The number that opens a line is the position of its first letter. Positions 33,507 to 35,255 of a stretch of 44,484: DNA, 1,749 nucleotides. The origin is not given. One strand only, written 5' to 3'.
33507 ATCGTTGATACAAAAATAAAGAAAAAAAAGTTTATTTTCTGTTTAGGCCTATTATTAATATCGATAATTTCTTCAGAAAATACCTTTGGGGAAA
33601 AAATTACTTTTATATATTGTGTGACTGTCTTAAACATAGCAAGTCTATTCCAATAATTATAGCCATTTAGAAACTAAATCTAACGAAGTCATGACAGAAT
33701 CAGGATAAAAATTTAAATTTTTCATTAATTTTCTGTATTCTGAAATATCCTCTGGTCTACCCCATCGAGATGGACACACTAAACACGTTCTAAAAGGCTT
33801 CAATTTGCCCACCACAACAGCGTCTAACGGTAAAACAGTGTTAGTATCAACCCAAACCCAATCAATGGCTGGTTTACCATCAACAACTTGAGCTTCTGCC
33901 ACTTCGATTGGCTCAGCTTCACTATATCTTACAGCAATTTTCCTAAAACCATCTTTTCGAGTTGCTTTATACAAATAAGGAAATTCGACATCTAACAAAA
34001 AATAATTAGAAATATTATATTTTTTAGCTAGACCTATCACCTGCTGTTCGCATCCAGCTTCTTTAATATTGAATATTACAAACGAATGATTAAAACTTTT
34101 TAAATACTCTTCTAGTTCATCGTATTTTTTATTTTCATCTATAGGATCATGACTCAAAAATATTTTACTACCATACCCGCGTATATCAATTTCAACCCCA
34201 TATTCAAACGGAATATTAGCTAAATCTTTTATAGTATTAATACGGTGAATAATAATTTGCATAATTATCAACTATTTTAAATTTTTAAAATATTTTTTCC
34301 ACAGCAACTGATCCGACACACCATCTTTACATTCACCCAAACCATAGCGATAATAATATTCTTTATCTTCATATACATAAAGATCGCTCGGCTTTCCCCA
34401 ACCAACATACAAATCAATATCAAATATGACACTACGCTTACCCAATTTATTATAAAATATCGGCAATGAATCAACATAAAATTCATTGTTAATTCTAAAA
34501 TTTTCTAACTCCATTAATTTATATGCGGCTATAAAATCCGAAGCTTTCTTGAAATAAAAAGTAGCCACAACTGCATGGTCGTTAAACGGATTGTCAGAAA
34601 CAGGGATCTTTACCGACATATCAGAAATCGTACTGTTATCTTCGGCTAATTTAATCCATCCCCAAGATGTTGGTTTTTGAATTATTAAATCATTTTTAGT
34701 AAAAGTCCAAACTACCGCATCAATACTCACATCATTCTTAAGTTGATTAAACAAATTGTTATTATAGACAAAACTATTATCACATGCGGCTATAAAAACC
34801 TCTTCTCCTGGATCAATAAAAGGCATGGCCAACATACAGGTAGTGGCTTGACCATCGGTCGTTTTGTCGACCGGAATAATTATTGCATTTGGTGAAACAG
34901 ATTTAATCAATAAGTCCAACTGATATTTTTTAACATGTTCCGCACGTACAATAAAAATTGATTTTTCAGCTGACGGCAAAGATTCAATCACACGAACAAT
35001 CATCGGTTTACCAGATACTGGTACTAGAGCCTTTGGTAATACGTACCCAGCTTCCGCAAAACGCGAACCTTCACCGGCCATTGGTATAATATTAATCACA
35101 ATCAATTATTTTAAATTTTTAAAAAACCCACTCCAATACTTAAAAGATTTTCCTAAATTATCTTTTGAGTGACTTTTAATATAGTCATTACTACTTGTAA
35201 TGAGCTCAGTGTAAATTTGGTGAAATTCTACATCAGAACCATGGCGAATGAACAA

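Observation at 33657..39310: Unassigned activation module: GT-C membrane domain fused to a PRK/uridine-kinase-type kinase, then an aldolase-II-fold protein, two tandem nucleotidyltransferases and a GDPD-fold protein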

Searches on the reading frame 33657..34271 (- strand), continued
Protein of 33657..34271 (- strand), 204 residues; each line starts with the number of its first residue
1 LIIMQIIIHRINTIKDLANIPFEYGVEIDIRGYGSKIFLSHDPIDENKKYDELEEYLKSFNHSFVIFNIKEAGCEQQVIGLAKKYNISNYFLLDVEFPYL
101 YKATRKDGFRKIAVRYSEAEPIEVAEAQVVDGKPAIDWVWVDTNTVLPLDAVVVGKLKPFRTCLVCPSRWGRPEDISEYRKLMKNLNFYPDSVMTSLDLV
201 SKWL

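Call 67: find_encoding_contigs(protein=P0121, flank=10000, max_places=4)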
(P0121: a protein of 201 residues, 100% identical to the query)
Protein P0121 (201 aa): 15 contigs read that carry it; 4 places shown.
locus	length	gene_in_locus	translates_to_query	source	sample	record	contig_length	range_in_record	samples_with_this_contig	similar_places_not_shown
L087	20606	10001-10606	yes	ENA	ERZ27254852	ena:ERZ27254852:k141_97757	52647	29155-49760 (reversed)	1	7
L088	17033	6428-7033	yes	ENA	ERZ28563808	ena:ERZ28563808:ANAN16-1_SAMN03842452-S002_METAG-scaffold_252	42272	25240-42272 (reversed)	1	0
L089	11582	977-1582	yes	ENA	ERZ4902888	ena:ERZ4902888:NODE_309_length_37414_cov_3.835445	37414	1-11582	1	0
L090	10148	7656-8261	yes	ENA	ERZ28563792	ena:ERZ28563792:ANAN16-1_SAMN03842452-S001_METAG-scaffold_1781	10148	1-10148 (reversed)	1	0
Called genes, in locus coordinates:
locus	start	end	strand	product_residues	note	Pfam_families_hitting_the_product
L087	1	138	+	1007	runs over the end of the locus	?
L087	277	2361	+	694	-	PF04932:Wzy_C, PF14559:TPR_19 (faint)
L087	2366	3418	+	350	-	PF01370:Epimerase, PF04321:RmlD_sub_bind (weak), PF16363:GDP_Man_Dehyd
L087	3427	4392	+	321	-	PF01370:Epimerase, PF04321:RmlD_sub_bind (faint), PF16363:GDP_Man_Dehyd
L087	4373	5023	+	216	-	PF00702:Hydrolase, PF13419:HAD_2, PF13242:Hydrolase_like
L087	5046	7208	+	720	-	PF00485:PRK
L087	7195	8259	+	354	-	PF00596:Aldolase_II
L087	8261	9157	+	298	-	-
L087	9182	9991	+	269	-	PF12804:NTP_transf_3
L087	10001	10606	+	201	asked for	-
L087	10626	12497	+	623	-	-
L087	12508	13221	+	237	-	PF13578:Methyltransf_24, PF13709:DUF4159 (weak)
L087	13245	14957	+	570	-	PF13231:PMT_2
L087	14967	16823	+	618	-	-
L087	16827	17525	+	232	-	PF00535:Glycos_transf_2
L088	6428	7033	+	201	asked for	-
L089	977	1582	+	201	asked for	-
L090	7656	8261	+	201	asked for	-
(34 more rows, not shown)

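Call 92: search_protein_families(library=pfam, proteins=[L083:13224-14984:+, L083:7689-8093:+], max_evalue=0.01)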
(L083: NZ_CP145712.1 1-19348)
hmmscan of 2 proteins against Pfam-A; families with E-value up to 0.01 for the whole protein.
L083:13224-14984:+ (586 aa): 0 families

L083:7689-8093:+ (134 aa): 1 family
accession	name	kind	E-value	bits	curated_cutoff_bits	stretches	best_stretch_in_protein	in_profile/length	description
PF04138.20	GtrA_DPMS_TM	-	9.8e-19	68.1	26.1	1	9-125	2-117/117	GtrA/DPMS, transmembrane domain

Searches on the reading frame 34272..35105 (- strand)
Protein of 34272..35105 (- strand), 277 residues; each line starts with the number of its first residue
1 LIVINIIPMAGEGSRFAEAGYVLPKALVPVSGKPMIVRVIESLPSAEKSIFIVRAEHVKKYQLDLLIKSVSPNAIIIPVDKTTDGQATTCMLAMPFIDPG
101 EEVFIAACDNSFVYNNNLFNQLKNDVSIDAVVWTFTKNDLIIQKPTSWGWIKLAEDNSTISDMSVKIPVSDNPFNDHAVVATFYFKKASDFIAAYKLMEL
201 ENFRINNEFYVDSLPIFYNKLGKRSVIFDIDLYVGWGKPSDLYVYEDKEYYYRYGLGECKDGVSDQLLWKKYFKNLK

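Call 3: search_protein_families(library=pfam, proteins=[window:34272-35105:-], max_evalue=0.01)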
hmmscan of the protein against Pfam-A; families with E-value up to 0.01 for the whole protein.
window:34272-35105:- (277 aa): 3 families
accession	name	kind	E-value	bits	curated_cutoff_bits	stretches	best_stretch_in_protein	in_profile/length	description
PF12804.13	NTP_transf_3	-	3.2e-09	37.6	27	1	6-114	2-100/160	MobA-like NTP transferase domain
PF00483.29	NTP_transferase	-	1.9e-05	24.8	21.2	1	6-187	3-182/245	Nucleotidyl transferase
PF01128.25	IspD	-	0.0077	16.4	27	1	3-68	1-65/221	2-C-methyl-D-erythritol 4-phosphate cytidylyltransferase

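Call 5: search_protein_families(library=ncbifam, proteins=[window:34272-35105:-], max_evalue=0.01)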
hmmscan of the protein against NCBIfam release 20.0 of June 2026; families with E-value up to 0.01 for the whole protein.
window:34272-35105:- (277 aa): 21 families
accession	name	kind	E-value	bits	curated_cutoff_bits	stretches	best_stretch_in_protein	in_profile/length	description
TIGR03992.1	Arch_glmU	subfamily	1.8e-07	30.4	292.1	1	6-157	4-144/393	bifunctional sugar-1-phosphate nucleotidylyltransferase/acetyltransferase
NF010937.0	PRK14357.1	equivalog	1.8e-07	30.4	658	1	6-193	4-176/448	bifunctional UDP-N-acetylglucosamine diphosphorylase/glucosamine-1-phosphate N-acetyltransferase GlmU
TIGR01173.1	glmU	equivalog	2.3e-07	30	366.85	1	6-211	4-195/452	bifunctional UDP-N-acetylglucosamine diphosphorylase/glucosamine-1-phosphate N-acetyltransferase GlmU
NF041313.1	UDPGP_AglF_Halo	equivalog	1.2e-06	28.1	400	1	6-185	4-173/234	UTP--glucose-1-phosphate uridylyltransferase AglF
TIGR01208.1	rmlA_long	equivalog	9.3e-06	24.7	320.25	1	6-187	3-176/353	glucose-1-phosphate thymidylyltransferase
NF010933.0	PRK14353.1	equivalog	9.4e-06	24.5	505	1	4-139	7-139/453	bifunctional UDP-N-acetylglucosamine diphosphorylase/glucosamine-1-phosphate N-acetyltransferase GlmU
TIGR01207.1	rmlA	equivalog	1.3e-05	24.5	360.65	1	6-194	3-185/286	glucose-1-phosphate thymidylyltransferase RfbA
NF041173.1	Sug_nt_acttase_Thmprot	equivalog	2.5e-05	23.4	600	1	6-157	4-144/405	bifunctional sugar-1-phosphate nucleotidylyltransferase/acetyltransferase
NF011056.0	PRK14489.1-1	equivalog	0.00012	21.3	379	1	23-121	21-108/363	bifunctional molybdenum cofactor guanylyltransferase MobA/molybdopterin-guanine dinucleotide biosynthesis adaptor protein MobB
TIGR01099.1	galU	equivalog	0.00021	21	326.8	1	5-53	4-53/261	UTP--glucose-1-phosphate uridylyltransferase GalU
NF001457.0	PRK00317.1-3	equivalog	0.00042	19.9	164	1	10-74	9-63/200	molybdenum cofactor guanylyltransferase MobA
TIGR00453.1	ispD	equivalog_domain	0.00068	19.1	181.3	1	6-59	3-55/219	2-C-methyl-D-erythritol 4-phosphate cytidylyltransferase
NF010939.0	PRK14359.1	equivalog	0.001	17.8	592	1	6-211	6-193/430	bifunctional UDP-N-acetylglucosamine diphosphorylase/glucosamine-1-phosphate N-acetyltransferase GlmU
NF041135.1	IPPtranDIPPsyn_Thcocales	equivalog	0.0016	17.5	580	1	6-98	4-92/419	bifunctional L-myo-inositol-1-phosphate cytidylyltransferase/CDP-L-myo-inositol myo-inositolphosphotransferase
NF007516.0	PRK10122.1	equivalog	0.0024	17.1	534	1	5-53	6-55/297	UTP--glucose-1-phosphate uridylyltransferase GalF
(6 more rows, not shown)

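Call 18: search_solved_structures(query=window:34272-35105:-, max_evalue=1)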
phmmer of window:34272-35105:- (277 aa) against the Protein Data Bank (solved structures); distinct sequences matched with E-value up to 1: 38.
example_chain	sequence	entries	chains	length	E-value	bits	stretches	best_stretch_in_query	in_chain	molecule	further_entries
4evw_A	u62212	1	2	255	0.00025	23.8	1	6-197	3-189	Nucleoside-diphosphate-sugar pyrophosphorylase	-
5xhw_A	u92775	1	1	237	0.0025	20.6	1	7-98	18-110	Putative 6-deoxy-D-mannoheptose pathway protein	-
6jq8_A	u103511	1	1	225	0.0056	19.4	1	7-76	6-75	Putative 6-deoxy-D-mannoheptose pathway protein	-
6mnu_A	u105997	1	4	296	0.0081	18.8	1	6-53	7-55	UTP--glucose-1-phosphate uridylyltransferase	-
6n0u_A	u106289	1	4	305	0.01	18.5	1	6-195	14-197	Glucose-1-phosphate thymidylyltransferase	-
9o90_A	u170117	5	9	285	0.015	18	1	6-46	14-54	UTP--glucose-1-phosphate uridylyltransferase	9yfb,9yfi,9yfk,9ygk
5ify_A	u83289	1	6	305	0.017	17.8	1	6-196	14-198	Glucose-1-phosphate thymidylyltransferase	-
8f73_A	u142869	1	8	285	0.017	17.8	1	6-53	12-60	UTP--glucose-1-phosphate uridylyltransferase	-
7o2n_A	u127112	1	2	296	0.031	16.9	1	6-55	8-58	Probable UTP--glucose-1-phosphate uridylyltransferase YngB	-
7b1r_A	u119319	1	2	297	0.031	16.9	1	6-55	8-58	Probable UTP--glucose-1-phosphate uridylyltransferase YngB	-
5vct_A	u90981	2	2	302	0.044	16.4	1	6-47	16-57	UTP--glucose-1-phosphate uridylyltransferase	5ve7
5i1f_A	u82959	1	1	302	0.051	16.2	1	6-46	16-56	UTP--glucose-1-phosphate uridylyltransferase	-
5j49_A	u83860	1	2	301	0.053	16.2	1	6-47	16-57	UTP--glucose-1-phosphate uridylyltransferase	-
2ux8_A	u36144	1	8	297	0.058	16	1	6-53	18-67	GLUCOSE-1-PHOSPHATE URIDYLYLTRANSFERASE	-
9y3p_I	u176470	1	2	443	0.062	16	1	7-109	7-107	Translation initiation factor eIF2B subunit gamma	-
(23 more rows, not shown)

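Call 100: search_solved_structures(query=A6, max_evalue=0.1)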
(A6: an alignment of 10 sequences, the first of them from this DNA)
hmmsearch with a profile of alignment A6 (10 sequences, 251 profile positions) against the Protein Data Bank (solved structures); distinct sequences matched with E-value up to 0.1: 68 (the best 60 are shown).
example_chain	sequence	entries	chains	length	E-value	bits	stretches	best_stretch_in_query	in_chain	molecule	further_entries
4evw_A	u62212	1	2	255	1.7e-14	57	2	6-99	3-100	Nucleoside-diphosphate-sugar pyrophosphorylase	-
9dqf_A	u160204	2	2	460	6.2e-08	35.5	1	5-227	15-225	Bifunctional protein GlmU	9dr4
6jq8_A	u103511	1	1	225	1e-05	28.2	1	6-110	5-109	Putative 6-deoxy-D-mannoheptose pathway protein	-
5xhw_A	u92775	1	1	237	1.6e-05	27.6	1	6-109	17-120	Putative 6-deoxy-D-mannoheptose pathway protein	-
2v0h_A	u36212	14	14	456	2.6e-05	26.9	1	5-225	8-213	BIFUNCTIONAL PROTEIN GLMU | GLUCOSAMINE-1-PHOSPHATE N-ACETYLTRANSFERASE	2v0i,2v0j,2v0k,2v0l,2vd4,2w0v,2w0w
5ids_A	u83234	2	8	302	5.1e-05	25.9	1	6-196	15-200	Glucose-1-phosphate thymidylyltransferase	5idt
7whr_B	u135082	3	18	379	0.00012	24.7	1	3-118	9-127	Nucleotidyl transferase family protein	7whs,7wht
4y7t_A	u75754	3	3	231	0.00015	24.4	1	4-57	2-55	Nucleotidyl transferase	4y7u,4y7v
2qkx_A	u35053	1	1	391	0.00017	24.2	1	5-230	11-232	Bifunctional protein glmU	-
6n0u_A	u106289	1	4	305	0.00021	23.9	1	6-184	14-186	Glucose-1-phosphate thymidylyltransferase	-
3d8v_A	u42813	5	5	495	0.00031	23.4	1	5-230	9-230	Bifunctional protein glmU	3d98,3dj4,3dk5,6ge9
3spt_A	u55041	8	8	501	0.00032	23.3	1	5-230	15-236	Bifunctional protein glmU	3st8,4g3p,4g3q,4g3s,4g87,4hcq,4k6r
3foq_A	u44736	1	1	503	0.00032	23.3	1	5-230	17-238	Bifunctional protein glmU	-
6knj_A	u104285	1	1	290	0.00032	23.3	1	3-71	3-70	UTP--glucose-1-phosphate uridylyltransferase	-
5i1f_A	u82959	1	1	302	0.00034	23.2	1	4-55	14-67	UTP--glucose-1-phosphate uridylyltransferase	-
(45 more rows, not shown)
